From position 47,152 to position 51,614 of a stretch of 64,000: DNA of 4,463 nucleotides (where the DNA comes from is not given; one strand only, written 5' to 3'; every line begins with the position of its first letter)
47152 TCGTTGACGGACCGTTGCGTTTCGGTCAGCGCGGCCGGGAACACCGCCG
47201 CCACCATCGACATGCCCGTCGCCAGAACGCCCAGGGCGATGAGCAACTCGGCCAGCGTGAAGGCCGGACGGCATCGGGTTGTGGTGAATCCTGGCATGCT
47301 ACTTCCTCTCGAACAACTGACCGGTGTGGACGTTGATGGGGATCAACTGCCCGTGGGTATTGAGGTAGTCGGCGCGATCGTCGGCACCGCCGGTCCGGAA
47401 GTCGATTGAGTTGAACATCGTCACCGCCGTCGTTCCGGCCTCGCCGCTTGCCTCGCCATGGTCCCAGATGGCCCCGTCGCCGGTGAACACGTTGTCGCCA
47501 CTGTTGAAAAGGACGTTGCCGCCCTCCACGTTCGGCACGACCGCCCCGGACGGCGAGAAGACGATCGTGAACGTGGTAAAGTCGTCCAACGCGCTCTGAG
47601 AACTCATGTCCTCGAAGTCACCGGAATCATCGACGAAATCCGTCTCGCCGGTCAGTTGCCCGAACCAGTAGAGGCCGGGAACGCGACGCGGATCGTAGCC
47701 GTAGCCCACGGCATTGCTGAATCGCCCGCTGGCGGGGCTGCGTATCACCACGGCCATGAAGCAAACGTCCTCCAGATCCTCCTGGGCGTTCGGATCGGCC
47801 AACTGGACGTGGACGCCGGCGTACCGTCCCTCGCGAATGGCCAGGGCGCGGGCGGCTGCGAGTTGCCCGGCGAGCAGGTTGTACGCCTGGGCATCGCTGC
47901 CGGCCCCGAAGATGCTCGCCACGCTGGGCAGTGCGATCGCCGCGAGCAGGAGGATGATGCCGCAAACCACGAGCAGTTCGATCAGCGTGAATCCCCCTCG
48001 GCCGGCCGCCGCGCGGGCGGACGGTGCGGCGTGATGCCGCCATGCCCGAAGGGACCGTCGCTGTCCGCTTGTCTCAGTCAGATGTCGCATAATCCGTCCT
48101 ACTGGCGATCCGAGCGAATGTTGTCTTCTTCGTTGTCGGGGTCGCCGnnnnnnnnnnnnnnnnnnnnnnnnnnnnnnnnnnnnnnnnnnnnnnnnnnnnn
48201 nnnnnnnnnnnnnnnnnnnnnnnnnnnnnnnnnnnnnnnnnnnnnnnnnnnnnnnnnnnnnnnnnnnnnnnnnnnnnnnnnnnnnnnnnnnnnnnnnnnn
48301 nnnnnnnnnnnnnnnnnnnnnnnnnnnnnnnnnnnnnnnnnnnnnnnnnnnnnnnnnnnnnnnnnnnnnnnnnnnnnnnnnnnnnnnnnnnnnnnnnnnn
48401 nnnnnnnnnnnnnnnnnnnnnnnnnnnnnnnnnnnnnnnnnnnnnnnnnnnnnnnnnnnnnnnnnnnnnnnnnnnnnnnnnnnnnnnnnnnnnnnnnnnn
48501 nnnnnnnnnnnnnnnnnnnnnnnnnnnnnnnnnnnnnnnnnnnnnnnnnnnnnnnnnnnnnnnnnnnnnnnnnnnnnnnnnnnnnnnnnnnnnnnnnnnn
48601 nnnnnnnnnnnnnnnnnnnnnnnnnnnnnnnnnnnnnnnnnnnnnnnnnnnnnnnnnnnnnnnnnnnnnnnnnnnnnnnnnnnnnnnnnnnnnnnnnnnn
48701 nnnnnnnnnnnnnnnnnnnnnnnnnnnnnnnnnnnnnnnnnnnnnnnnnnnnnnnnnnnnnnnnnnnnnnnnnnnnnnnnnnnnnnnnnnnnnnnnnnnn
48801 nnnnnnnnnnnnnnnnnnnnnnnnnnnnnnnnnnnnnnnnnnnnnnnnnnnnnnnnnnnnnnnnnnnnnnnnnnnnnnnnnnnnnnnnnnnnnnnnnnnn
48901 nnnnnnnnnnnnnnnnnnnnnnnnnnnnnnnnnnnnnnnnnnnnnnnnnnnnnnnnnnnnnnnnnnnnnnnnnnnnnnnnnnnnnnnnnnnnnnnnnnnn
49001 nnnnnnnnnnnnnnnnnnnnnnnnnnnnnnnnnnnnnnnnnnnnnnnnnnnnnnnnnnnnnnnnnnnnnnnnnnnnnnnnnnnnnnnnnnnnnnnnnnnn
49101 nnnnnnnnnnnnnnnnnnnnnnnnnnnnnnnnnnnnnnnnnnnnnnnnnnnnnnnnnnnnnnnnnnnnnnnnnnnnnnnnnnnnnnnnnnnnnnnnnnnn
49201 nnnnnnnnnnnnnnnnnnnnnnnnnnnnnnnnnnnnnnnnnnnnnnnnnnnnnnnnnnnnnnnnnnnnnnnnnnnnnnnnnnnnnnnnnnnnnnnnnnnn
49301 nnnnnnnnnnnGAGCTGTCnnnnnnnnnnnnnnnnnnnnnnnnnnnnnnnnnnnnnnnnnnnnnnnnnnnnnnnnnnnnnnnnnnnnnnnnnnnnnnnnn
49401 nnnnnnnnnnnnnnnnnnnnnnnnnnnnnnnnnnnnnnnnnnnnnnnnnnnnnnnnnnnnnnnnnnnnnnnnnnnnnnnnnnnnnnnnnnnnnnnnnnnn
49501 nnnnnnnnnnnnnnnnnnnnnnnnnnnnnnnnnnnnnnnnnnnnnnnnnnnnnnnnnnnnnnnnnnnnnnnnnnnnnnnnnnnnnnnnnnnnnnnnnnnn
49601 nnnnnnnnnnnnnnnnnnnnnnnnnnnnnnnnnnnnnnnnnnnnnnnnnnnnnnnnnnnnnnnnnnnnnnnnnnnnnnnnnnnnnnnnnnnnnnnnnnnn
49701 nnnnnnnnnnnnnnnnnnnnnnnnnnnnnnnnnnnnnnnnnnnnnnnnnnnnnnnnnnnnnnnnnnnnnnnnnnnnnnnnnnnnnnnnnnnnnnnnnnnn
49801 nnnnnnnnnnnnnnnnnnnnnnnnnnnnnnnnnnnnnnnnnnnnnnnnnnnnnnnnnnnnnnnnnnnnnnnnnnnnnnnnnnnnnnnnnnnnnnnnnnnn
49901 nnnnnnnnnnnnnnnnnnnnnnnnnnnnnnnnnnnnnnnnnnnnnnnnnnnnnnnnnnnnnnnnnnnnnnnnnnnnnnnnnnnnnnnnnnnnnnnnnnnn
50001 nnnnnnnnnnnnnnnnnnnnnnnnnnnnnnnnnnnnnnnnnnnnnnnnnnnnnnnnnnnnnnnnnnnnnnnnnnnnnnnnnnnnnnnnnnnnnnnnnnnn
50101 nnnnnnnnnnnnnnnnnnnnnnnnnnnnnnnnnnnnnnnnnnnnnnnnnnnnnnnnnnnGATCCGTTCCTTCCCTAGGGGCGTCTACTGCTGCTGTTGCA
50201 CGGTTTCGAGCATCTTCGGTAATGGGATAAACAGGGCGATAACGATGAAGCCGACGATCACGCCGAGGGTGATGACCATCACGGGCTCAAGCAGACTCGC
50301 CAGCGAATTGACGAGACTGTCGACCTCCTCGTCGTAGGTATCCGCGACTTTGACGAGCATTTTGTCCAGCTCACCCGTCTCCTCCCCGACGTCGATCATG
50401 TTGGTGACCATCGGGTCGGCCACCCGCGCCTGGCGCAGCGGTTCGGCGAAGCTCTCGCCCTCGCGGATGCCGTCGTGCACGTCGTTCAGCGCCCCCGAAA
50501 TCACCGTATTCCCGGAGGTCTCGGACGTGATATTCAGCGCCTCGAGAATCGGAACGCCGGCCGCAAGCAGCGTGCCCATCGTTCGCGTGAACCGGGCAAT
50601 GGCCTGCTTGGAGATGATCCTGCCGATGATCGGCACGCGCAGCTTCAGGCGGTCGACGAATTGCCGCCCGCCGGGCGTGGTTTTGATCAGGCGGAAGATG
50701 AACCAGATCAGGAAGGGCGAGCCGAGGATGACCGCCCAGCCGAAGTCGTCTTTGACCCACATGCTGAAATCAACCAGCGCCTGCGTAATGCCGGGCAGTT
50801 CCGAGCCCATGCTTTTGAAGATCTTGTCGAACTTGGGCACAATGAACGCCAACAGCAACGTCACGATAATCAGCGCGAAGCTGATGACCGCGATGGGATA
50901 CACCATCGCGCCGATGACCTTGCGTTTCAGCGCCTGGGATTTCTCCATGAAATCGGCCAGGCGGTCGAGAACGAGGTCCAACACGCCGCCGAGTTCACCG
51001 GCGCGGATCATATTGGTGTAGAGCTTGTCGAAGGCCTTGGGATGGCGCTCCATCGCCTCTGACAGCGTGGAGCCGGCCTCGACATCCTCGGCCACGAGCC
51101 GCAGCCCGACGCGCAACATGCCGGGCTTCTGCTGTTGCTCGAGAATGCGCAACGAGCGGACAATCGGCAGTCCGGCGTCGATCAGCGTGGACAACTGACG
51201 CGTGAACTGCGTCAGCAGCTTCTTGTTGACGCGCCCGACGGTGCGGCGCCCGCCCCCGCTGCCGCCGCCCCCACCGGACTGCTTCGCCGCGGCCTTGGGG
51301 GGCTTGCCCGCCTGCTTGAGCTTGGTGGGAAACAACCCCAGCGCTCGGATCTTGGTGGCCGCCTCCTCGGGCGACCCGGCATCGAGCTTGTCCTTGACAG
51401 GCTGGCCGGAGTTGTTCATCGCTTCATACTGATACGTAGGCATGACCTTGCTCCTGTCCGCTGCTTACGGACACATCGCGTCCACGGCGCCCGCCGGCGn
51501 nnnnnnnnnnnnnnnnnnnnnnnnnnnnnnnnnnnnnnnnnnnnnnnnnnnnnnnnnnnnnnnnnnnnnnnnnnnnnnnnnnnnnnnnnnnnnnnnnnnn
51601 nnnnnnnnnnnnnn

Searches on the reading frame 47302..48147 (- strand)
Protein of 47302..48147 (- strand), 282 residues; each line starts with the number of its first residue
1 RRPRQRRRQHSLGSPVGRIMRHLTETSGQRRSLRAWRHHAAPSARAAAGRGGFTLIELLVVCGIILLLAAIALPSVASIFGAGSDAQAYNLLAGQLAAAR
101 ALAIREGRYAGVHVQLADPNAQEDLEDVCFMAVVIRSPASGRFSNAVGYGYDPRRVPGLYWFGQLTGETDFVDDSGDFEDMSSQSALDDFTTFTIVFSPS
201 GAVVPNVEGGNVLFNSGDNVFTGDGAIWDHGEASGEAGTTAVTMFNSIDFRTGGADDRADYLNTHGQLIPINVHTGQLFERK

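Call 70: search_protein_families(library=pfam, proteins=[window:47302-48147:-], max_evalue=0.0001)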
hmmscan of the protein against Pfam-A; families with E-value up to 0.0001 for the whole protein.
window:47302-48147:- (282 aa): 1 family
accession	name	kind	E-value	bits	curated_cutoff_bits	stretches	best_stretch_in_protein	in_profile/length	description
PF07963.17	N_methyl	-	3.4e-05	23.7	21.2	1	50-73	4-27/27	Prokaryotic N-terminal methylation motif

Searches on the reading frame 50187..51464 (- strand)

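Call 70: search_protein_families(library=pfam, proteins=[window:50187-51464:-], max_evalue=0.0001)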
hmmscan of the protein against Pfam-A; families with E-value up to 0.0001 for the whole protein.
window:50187-51464:- (426 aa): 1 family
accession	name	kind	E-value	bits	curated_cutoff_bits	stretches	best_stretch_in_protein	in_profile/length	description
PF00482.28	T2SSF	-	1.2e-67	226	25.2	2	87-210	1-125/125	Type II secretion system (T2SS), protein F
